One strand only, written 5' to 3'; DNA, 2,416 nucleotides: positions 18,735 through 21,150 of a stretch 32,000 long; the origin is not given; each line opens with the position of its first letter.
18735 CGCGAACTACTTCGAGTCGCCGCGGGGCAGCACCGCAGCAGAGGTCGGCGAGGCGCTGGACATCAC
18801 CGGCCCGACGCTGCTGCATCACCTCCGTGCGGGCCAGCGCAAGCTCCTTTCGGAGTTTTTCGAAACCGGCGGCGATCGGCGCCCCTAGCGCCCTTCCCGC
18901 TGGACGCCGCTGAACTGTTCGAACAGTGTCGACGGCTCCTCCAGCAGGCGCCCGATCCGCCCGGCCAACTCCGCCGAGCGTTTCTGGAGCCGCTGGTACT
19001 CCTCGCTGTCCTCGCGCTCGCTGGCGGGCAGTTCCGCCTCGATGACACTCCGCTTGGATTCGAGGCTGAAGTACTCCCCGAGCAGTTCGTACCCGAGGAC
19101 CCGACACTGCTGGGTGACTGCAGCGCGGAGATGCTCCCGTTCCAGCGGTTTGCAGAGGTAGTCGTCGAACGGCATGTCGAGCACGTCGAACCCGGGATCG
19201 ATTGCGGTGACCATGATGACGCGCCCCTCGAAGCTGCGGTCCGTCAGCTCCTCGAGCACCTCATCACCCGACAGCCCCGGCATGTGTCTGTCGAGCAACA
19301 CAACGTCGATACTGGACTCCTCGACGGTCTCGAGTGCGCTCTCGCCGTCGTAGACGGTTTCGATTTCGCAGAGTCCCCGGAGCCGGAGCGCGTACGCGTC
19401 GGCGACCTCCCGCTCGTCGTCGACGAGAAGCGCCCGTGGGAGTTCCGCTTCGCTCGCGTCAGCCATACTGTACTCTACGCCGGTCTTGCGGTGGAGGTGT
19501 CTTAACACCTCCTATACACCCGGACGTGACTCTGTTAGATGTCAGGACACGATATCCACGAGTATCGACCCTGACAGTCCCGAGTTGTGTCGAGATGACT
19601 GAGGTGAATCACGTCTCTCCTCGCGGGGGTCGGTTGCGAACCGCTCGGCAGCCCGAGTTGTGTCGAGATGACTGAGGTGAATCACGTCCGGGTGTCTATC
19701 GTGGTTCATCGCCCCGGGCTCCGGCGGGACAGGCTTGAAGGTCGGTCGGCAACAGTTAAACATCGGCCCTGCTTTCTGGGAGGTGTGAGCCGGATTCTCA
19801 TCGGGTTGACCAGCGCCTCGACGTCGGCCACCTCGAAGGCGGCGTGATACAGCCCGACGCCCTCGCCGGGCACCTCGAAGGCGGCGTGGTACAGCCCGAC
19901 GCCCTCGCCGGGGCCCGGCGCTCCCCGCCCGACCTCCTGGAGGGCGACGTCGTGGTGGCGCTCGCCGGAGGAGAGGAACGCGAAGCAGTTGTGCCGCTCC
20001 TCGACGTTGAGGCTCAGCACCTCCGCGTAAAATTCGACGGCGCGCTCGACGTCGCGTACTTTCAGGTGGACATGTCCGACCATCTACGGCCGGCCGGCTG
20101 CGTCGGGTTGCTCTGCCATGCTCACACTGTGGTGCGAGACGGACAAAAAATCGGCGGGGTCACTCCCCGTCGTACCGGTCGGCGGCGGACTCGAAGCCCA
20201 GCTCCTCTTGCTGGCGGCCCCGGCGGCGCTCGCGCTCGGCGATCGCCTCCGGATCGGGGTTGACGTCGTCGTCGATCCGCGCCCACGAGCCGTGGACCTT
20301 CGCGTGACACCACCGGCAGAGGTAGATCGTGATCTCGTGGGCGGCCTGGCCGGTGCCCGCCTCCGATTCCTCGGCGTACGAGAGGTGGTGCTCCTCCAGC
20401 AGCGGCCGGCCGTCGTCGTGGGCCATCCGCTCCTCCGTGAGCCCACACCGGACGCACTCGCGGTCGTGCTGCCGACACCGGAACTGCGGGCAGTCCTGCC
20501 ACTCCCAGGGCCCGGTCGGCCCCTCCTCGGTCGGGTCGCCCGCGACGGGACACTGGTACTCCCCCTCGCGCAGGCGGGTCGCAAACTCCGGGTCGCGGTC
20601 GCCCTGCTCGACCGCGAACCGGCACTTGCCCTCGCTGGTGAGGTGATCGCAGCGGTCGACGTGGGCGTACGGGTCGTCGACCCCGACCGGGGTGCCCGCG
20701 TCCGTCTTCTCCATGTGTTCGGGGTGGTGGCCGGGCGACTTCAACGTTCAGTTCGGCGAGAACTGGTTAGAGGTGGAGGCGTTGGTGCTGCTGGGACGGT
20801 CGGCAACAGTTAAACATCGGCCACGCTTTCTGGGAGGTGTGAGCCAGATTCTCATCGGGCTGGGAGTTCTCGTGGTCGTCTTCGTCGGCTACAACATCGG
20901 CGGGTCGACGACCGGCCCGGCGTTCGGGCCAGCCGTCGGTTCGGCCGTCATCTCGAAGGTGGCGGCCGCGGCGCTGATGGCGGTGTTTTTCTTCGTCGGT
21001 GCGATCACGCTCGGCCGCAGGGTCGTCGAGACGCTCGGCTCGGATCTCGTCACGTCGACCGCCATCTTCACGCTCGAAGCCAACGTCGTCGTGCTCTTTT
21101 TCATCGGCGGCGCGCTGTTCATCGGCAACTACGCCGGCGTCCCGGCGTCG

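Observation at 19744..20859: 1-kb cassette (truncated VOC gene plus Cys-rich HNH gene) bracketed by 62-bp direct repeats that duplicate the PiT promoter and start codon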

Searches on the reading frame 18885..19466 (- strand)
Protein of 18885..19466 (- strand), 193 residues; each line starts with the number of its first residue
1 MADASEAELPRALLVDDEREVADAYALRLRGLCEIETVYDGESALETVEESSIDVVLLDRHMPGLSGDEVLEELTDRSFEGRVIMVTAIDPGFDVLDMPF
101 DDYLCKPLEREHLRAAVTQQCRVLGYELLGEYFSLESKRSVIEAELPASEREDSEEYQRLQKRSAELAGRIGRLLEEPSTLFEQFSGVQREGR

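Call 8: search_protein_families(library=pfam, proteins=[window:18885-19466:-], max_evalue=0.01)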
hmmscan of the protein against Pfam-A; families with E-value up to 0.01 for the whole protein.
window:18885-19466:- (193 aa): 2 families
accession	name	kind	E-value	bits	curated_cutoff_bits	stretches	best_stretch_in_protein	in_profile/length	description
PF00072.30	Response_reg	-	1.5e-18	67.4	30.2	1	13-117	2-110/111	Response regulator receiver domain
PF08663.15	HalX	-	1.2e-16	61.3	23.2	1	124-177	3-57/68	HalX domain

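Call 9: search_protein_families(library=ncbifam, proteins=[window:18885-19466:-], max_evalue=0.01)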
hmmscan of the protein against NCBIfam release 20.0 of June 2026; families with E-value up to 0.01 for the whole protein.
window:18885-19466:- (193 aa): 84 families (the best 25 are shown)
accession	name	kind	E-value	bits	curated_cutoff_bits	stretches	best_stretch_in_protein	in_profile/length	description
NF040534.1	resp_reg_YycF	equivalog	1.1e-14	54.3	340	1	12-122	3-116/231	response regulator YycF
NF052313.1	T9SS_RR_PorX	equivalog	2.9e-13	49.5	300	1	13-163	4-156/513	T9SS response regulator signal transducer PorX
NF033117.2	vanR_ACDEGLN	exception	4.5e-13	49.3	350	1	13-123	2-115/226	VanR-ABDEGLN family response regulator transcription factor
NF040689.1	MtrAB_MtrA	equivalog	2.1e-12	46.8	300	1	13-122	2-114/219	MtrAB system response regulator MtrA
NF033120.0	vanR_FM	exception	3.8e-12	46.4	460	1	13-122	7-119/231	vancomycin resistance response regulator transcription factor, VanR-F/VanR-M family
NF045944.1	ResRegRpaBCyano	equivalog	9.7e-12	44.7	330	1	13-121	1-112/229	response regulator transcription factor RpaB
NF007935.0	PRK10651.1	equivalog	1.3e-11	44.1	250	1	35-171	35-167/216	two-component system response regulator NarL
NF008199.0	PRK10955.1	equivalog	1.4e-11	44.8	341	1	11-118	3-112/232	envelope stress response regulator transcription factor CpxR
NF000403.1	vanR-C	exception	2.6e-11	43.5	480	1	13-122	6-118/231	vancomycin resistance response regulator transcription factor VanR-C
NF041946.1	LuxO_transreg_Vib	equivalog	3.9e-11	42.4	800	1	14-120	1-111/463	quorum-sensing sigma-54 dependent transcriptional regulator LuxO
NF008296.0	PRK11083.1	equivalog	8.4e-11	41.7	273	1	10-119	4-116/228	two-component system response regulator CreB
NF041734.1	resp_reg_RppA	equivalog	8.4e-11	41.6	250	1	11-118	2-115/229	two-component system response regulator RppA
NF041733.1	resp_reg_CseB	equivalog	1.2e-10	41.2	350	1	12-123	3-117/228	two-component system response regulator CseB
NF033118.1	vanR-O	exception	1.9e-10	40.5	505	1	11-113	5-111/233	vancomycin resistance response regulator transcription factor VanR-O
NF007135.0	PRK09581.1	equivalog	2.1e-10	40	474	1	32-118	26-117/457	PleD family two-component system response regulator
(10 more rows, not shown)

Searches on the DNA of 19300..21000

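Call 63: search_rna_families(source=window, start=19300, end=21000, threshold=evalue, max_evalue=5)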
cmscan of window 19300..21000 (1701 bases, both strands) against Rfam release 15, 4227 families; matches with E-value up to 5: 3.
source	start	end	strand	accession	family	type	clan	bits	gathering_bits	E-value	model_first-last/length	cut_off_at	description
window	20883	20950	+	RF01038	mir-1307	Gene; miRNA;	-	21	69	0.8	1-90/90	no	mir-1307 microRNA precursor family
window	20567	20641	+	RF03991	mir-9209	Gene; miRNA;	-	19.9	90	0.55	1-72/72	no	mir-9209 microRNA precursor family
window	20942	20968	+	RF02505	Atu_L6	Gene; sRNA;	-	13.8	100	4.9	83-109/124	no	Rhizobiales sRNA Atu_L6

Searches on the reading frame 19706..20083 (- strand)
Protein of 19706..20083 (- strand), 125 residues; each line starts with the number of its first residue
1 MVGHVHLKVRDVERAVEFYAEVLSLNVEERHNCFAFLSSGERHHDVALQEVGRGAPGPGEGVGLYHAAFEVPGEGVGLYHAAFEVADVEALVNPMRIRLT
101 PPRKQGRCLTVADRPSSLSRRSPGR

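Call 8: search_protein_families(library=pfam, proteins=[window:19706-20083:-], max_evalue=0.01)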
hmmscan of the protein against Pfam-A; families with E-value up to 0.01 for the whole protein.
window:19706-20083:- (125 aa): 4 families
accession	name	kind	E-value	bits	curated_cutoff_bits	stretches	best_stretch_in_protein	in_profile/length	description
PF00903.31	Glyoxalase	-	5.6e-10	40.1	20.6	1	2-93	2-86/121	Glyoxalase/Bleomycin resistance protein/Dioxygenase superfamily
PF13669.12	Glyoxalase_4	-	7.7e-06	26.6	27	1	4-95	2-86/109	Glyoxalase/Bleomycin resistance protein/Dioxygenase superfamily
PF22677.2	Ble-like_N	-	7.8e-05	22.8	24.5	1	4-37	4-38/41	Bleomycin resistance protein-like N-terminal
PF18029.7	Glyoxalase_6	-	0.0018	19.3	23.6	1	5-92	2-73/106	Glyoxalase-like domain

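Call 9: search_protein_families(library=ncbifam, proteins=[window:19706-20083:-], max_evalue=0.01)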
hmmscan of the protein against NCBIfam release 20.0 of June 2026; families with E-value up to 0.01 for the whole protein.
window:19706-20083:- (125 aa): 19 families
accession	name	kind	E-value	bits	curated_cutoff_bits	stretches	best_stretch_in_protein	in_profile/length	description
TIGR02295.1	HpaD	equivalog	1.3e-07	31.1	321.4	1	2-49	5-54/298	3,4-dihydroxyphenylacetate 2,3-dioxygenase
NF000496.2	Fos_GSH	equivalog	2.7e-05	24.3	180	1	3-88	6-89/136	fosfomycin resistance glutathione transferase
TIGR03211.1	catechol_2_3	equivalog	6.1e-05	22.4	320.2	1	2-50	5-55/303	catechol 2,3-dioxygenase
TIGR03213.1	23dbph12diox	equivalog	6.3e-05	22.6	366.45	1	2-51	143-201/287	biphenyl-2,3-diol 1,2-dioxygenase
NF050075.1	SMU1112c_YaeR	equivalog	9.8e-05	22.6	140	0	2-31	4-33/125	SMU1112c/YaeR family gloxylase I-like metalloprotein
NF000221.4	FosA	exception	0.0001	22.2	250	1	3-89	6-90/137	FosA family fosfomycin resistance glutathione transferase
NF000339.2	fos-Crono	exception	0.00012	22.2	275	1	3-50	5-52/134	FosA family fosfomycin resistance glutathione transferase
NF000026.1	154989_fosA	exception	0.00016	21.9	275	1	3-77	6-78/141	FosA/FosA2 family fosfomycin resistance glutathione transferase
TIGR03081.1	metmalonyl_epim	equivalog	0.00019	22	114.95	0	2-32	2-32/129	methylmalonyl-CoA epimerase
NF000074.1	299782349_fosC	exception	0.00065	19.8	250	1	3-41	6-44/132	FosC2 family fosfomycin resistance glutathione transferase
NF051469.1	fosA13_fam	exception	0.00083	19.4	290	1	3-44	6-47/136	FosA13 family fosfomycin resistance glutathione transferase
NF000495.1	FosK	exception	0.001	18.9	280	1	2-90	5-86/132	fosfomycin resistance glutathione transferase FosK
NF000124.1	fos-Vibrio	exception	0.0011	19.1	250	1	3-46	6-49/132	FosG/FosC2-related fosfomycin resistance glutathione transferase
NF040540.1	fosA5_fam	exception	0.0015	18.6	310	1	3-88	6-89/139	FosA5 family fosfomycin resistance glutathione transferase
TIGR00068.2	glyox_I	equivalog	0.0019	18.1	120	0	3-31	3-31/143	lactoylglutathione lyase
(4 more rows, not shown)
